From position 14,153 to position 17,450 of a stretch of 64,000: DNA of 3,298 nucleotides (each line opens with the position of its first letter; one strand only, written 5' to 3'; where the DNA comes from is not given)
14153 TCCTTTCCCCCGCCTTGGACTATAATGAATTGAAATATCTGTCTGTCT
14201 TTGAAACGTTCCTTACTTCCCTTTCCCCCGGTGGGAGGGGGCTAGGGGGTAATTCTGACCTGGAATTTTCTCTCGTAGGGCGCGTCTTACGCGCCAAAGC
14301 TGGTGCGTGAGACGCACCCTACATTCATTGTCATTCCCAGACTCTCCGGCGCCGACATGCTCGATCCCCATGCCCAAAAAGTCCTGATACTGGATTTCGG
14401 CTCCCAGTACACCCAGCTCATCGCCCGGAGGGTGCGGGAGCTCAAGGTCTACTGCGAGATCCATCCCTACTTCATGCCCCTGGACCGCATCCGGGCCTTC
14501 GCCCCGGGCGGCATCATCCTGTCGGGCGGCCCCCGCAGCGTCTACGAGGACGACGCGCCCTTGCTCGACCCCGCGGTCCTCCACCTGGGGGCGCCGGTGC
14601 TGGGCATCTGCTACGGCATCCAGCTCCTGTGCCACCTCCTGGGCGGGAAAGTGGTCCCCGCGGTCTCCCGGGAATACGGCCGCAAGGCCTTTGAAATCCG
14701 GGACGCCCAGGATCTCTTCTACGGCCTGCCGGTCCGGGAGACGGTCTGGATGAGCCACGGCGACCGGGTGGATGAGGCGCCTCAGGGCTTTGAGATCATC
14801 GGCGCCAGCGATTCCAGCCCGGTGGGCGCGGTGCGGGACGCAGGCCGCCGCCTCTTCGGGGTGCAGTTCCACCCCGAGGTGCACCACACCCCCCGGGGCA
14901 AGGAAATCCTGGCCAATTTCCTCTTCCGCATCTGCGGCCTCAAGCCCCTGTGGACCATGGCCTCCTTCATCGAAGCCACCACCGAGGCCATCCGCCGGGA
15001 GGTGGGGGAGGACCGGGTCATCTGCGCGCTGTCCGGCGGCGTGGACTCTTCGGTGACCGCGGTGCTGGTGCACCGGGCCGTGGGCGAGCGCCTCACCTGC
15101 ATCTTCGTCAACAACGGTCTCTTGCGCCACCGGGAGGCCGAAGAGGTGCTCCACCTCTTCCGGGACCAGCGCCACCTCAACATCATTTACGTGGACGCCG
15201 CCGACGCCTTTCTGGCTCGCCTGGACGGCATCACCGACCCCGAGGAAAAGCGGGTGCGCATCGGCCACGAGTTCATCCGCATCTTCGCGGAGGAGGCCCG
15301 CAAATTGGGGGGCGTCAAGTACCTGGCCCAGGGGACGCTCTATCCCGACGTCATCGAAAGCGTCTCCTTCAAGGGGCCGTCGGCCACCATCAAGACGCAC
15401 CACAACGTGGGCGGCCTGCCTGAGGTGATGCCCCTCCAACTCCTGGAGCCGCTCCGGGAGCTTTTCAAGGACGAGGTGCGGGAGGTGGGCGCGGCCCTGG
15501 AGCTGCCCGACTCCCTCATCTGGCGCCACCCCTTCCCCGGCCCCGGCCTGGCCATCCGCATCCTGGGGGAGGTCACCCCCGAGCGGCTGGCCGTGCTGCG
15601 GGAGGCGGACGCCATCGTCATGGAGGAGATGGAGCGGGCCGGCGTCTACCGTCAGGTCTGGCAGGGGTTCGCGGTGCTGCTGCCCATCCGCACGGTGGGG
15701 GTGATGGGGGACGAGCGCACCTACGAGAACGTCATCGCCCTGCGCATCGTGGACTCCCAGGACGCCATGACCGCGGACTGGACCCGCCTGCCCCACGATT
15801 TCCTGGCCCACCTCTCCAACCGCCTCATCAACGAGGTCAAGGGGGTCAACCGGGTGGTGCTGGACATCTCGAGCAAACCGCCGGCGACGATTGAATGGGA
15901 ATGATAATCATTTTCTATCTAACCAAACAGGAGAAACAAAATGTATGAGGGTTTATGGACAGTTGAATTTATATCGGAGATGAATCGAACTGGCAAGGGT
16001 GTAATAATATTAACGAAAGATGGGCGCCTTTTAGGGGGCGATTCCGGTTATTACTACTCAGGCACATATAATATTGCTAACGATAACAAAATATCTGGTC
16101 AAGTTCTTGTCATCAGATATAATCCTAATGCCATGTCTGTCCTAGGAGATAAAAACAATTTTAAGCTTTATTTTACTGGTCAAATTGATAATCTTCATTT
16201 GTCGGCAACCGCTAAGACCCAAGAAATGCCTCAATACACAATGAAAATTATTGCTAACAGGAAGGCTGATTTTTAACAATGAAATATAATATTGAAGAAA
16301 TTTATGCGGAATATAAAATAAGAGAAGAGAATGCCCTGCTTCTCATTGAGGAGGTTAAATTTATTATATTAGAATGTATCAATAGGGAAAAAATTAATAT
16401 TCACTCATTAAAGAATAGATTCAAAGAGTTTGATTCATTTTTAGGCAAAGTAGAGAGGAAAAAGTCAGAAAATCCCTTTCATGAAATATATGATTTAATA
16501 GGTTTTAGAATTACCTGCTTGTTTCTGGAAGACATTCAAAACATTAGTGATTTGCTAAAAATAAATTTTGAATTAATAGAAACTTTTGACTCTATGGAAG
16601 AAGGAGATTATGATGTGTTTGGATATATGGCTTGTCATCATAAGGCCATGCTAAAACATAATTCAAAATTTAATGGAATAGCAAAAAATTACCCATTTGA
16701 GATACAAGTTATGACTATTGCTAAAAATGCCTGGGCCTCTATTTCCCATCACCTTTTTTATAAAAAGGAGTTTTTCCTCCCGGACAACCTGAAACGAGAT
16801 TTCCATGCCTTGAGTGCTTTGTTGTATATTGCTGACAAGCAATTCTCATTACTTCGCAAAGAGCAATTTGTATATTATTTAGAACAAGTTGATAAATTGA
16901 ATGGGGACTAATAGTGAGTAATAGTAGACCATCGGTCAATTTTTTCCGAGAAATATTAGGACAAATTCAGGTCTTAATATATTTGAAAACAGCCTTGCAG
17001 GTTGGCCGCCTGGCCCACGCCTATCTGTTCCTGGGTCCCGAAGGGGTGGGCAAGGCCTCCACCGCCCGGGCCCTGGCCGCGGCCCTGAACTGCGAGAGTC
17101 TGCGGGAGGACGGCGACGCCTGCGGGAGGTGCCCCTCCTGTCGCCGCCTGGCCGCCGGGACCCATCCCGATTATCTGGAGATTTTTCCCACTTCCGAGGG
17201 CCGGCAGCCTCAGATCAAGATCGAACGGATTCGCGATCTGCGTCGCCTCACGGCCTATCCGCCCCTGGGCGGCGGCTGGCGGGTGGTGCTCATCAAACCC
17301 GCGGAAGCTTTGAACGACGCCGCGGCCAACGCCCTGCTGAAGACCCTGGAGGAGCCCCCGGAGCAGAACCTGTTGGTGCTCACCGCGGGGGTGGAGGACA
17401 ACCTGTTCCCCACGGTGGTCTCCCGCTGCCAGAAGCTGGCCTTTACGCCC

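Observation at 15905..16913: AT-rich 1-kb islet between guaA and holB carries a GrlR-like gene plus a stand-alone RelA/SpoT synthetase-domain gene: candidate toxSAS-type toxin-antitoxin/defence pair with an undescribed partner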

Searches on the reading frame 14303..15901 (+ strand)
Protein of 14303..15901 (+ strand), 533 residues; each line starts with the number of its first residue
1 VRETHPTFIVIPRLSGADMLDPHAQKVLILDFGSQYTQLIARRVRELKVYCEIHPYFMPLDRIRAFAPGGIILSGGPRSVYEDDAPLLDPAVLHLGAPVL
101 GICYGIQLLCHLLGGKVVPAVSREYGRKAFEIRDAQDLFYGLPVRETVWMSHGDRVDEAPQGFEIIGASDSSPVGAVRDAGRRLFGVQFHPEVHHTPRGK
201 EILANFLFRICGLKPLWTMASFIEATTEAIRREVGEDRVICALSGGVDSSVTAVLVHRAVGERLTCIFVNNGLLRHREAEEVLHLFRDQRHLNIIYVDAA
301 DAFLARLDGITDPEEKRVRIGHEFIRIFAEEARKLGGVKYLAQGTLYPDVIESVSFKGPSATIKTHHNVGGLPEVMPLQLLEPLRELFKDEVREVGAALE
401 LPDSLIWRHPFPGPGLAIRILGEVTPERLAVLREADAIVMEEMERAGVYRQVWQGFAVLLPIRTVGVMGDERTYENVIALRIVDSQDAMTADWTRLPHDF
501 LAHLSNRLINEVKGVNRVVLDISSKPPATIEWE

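Call 4: search_protein_families(library=pfam, proteins=[window:14303-15901:+], max_evalue=1)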
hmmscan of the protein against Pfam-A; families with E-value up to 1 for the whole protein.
window:14303-15901:+ (533 aa): 9 families
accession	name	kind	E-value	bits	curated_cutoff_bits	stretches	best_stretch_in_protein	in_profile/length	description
PF00117.34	GATase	-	8.9e-47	159.7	22.8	1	28-209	1-189/190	Glutamine amidotransferase class-I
PF00958.27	GMP_synt_C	-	7.2e-44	148.2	27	1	441-532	1-92/92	GMP synthase C terminal domain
PF07722.19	Peptidase_C26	-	2.1e-08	34.6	20.5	1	91-192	100-219/219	Peptidase C26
PF02540.23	NAD_synthase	-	4.4e-07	29.7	21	1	232-270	14-53/242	NAD synthase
PF03054.22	tRNA_Me_trans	-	3.2e-05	24.1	20.6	1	238-271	2-34/202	tRNA methyl transferase HUP domain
PF00733.27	Asn_synthase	-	0.006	16.7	21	1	225-266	5-47/354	Asparagine synthase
PF02568.20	ThiI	-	0.0088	16.1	20.5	1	237-283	4-49/197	Thiamine biosynthesis protein (ThiI)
PF01507.26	PAPS_reduct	-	0.021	15.3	22.5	1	239-313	2-74/175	Phosphoadenosine phosphosulfate reductase domain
PF06508.19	QueC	-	0.042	13.8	22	1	239-287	2-49/210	Queuosine biosynthesis protein QueC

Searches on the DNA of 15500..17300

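Call 65: search_rna_families(source=window, start=15500, end=17300, threshold=evalue, max_evalue=1)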
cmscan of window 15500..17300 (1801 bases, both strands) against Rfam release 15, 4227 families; matches with E-value up to 1: 0.
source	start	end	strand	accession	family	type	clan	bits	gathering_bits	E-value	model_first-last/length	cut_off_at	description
